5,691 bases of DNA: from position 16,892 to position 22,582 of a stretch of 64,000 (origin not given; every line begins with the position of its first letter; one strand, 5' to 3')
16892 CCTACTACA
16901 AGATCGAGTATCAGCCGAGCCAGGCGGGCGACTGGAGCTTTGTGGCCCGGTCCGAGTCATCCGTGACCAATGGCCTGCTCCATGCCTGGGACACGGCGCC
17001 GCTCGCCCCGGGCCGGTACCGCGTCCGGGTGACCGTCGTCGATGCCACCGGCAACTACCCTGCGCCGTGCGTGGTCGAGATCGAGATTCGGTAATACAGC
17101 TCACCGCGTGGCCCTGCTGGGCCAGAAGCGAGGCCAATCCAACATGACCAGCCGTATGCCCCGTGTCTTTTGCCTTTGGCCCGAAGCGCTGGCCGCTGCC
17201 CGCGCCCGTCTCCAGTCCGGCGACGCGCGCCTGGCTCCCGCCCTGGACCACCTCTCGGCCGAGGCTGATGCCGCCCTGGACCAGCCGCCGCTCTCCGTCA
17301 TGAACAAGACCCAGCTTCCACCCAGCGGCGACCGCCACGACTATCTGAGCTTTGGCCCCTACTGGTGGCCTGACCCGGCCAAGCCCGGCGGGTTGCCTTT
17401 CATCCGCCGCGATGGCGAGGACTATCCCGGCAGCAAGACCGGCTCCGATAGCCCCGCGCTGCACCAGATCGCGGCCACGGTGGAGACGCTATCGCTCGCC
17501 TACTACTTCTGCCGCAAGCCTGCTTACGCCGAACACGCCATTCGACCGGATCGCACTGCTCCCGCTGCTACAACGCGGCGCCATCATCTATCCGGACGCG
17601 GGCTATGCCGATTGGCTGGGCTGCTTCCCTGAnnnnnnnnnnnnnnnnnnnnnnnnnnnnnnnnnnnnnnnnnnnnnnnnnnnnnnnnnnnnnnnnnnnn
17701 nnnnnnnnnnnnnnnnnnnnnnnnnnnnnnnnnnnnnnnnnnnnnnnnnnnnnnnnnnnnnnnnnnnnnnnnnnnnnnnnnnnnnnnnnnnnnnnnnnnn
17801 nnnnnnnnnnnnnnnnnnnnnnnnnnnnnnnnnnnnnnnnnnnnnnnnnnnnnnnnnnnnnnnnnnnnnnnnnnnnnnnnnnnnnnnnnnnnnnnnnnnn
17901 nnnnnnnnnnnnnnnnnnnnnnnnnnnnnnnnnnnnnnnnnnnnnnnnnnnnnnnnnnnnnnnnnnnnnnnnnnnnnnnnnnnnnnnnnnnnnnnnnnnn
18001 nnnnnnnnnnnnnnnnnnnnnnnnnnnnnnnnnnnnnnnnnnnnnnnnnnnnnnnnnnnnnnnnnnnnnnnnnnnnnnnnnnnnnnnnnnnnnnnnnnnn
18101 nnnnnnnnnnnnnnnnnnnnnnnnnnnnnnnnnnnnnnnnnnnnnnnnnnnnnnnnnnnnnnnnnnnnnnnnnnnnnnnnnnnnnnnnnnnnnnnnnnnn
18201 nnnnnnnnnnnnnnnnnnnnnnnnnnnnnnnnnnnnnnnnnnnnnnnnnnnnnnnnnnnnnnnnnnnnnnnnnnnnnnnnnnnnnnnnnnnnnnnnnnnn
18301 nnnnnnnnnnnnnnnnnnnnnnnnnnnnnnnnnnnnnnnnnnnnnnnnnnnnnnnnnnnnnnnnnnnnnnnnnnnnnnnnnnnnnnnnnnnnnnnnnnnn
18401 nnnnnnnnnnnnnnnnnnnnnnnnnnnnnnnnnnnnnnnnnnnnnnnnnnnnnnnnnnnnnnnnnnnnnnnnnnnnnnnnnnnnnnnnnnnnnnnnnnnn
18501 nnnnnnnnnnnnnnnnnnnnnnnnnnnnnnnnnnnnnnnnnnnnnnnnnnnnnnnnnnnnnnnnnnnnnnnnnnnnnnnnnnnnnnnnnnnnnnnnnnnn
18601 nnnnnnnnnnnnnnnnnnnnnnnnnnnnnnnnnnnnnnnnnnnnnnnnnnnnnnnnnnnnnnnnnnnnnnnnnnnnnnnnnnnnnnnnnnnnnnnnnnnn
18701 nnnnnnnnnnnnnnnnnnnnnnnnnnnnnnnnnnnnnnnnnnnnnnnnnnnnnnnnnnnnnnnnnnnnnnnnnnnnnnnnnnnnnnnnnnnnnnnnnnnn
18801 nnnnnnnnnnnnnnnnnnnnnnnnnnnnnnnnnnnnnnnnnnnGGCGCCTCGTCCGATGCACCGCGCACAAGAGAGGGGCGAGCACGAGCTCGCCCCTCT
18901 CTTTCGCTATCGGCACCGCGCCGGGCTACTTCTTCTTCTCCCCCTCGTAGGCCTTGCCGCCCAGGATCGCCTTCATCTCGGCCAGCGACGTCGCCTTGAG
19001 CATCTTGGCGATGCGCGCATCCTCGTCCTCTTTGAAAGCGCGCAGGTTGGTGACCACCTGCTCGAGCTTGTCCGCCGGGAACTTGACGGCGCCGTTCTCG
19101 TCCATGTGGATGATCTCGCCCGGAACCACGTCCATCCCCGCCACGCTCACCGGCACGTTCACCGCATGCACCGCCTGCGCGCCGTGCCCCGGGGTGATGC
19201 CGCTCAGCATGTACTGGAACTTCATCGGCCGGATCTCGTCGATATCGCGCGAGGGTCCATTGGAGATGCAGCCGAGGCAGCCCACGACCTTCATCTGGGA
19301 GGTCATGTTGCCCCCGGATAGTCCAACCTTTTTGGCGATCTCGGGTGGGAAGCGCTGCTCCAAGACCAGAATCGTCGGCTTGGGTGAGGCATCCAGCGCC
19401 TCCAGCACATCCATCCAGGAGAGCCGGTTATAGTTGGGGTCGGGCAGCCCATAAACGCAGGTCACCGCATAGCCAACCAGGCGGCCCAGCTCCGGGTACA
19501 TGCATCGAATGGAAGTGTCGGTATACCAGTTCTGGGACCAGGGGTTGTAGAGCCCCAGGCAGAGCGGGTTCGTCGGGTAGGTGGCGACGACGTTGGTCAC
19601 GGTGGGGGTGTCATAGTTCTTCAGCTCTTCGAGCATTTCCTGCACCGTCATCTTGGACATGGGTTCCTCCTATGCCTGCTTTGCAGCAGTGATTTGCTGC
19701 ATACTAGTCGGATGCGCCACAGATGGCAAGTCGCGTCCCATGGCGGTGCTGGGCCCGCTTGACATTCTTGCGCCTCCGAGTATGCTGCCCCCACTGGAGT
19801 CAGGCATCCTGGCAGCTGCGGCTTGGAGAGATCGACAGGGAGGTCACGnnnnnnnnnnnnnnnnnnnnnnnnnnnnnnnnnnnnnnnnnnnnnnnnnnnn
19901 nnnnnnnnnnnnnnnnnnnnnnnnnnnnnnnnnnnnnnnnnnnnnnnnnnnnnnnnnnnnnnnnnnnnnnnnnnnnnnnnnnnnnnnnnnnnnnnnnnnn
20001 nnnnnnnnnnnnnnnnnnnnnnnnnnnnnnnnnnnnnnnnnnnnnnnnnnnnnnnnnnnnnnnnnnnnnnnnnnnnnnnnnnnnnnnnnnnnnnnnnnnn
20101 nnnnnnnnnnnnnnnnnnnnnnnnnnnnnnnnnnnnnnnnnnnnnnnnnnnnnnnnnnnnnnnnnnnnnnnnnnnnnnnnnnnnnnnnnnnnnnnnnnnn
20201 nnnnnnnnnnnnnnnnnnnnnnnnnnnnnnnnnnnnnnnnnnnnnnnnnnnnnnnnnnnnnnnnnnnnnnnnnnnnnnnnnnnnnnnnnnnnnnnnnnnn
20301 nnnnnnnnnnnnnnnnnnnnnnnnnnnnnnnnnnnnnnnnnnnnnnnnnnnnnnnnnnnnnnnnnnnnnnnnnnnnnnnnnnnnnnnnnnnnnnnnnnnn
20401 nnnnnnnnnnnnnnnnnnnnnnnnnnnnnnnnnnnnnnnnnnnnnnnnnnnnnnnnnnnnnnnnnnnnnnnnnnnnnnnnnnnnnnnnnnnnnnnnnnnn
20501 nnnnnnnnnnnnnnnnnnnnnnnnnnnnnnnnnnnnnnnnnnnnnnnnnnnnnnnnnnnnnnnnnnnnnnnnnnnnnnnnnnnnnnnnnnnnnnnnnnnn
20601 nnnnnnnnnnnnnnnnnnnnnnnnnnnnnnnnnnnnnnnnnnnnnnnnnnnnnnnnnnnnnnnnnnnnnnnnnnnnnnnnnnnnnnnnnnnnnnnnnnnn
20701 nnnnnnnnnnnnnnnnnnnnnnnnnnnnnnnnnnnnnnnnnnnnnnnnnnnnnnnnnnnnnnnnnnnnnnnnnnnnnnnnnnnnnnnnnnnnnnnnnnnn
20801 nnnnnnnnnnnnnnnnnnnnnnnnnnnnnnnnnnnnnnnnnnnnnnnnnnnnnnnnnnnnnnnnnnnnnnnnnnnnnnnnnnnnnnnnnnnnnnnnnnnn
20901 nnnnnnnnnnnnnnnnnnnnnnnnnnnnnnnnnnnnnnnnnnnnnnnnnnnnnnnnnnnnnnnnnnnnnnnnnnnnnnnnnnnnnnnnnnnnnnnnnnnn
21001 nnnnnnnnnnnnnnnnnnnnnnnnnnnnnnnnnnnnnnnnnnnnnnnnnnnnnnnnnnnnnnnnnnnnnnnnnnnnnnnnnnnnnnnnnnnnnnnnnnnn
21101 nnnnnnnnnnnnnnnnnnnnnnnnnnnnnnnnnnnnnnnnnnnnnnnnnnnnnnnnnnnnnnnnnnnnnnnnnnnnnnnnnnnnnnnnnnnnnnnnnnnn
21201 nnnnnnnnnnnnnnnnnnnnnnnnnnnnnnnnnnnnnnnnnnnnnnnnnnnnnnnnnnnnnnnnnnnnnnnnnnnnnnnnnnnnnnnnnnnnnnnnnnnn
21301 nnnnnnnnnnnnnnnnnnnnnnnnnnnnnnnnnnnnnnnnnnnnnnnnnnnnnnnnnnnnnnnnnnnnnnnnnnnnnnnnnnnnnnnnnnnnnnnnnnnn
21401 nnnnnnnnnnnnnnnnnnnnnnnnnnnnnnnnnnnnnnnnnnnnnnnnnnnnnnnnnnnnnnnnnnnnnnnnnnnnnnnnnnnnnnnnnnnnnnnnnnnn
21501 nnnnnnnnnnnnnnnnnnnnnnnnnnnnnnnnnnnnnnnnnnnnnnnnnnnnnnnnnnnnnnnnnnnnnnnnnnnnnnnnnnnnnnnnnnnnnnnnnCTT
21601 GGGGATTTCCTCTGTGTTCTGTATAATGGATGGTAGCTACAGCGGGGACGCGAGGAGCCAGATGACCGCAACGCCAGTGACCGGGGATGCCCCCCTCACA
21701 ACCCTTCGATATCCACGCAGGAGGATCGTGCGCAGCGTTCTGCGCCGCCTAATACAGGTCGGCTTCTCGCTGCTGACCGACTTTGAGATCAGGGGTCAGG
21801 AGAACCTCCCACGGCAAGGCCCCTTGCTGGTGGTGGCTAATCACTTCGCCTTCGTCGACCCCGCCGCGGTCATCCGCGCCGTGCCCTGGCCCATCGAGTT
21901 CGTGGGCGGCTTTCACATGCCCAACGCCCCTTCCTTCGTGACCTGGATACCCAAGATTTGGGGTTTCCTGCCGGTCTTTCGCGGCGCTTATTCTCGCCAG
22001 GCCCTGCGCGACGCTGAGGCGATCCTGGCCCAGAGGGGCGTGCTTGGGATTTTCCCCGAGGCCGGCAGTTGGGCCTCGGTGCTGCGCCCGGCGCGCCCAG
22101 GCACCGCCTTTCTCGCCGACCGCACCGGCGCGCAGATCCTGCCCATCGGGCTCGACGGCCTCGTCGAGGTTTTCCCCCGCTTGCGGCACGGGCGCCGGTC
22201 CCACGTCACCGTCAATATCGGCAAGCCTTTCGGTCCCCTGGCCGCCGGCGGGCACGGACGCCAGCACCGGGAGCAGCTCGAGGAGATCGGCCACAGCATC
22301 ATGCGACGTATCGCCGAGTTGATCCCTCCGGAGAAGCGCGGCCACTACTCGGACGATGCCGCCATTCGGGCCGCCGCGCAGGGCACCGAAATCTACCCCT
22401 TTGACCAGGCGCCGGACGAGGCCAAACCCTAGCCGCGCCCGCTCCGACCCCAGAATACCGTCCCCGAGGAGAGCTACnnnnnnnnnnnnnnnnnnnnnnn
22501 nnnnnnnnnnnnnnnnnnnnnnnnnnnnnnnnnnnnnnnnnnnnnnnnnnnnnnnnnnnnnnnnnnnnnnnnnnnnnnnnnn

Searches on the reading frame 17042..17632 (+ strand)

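Call 50: search_protein_families(library=pfam, proteins=[window:17042-17632:+], max_evalue=0.00001)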
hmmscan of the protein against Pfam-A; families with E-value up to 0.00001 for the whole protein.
window:17042-17632:+ (196 aa): 1 family
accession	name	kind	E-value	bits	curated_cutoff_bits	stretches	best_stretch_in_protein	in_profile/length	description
PF05426.18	Alginate_lyase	-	1.1e-14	55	22.2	1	85-168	1-83/275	Alginate lyase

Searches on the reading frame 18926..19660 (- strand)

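Call 50: search_protein_families(library=pfam, proteins=[window:18926-19660:-], max_evalue=0.00001)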
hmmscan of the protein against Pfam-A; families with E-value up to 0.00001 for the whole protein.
window:18926-19660:- (244 aa): 1 family
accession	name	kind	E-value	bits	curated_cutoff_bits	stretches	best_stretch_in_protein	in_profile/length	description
PF03737.21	RraA-like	-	2.8e-20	73.5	24.5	1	48-192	18-151/152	Aldolase/RraA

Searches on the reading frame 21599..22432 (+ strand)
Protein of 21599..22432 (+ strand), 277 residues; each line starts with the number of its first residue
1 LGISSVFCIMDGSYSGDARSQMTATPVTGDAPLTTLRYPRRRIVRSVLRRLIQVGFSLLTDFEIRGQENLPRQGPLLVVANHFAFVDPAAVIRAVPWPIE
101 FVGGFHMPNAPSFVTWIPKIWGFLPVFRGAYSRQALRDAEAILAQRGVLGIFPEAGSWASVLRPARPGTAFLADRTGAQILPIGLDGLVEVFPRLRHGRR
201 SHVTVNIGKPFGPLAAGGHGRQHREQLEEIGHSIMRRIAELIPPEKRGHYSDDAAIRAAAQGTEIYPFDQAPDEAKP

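Call 50: search_protein_families(library=pfam, proteins=[window:21599-22432:+], max_evalue=0.00001)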
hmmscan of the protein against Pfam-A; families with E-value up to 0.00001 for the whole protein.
window:21599-22432:+ (277 aa): 1 family
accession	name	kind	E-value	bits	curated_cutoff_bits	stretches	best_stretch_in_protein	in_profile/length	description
PF01553.26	Acyltransferase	-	6e-14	52.4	23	1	62-184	2-130/132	Acyltransferase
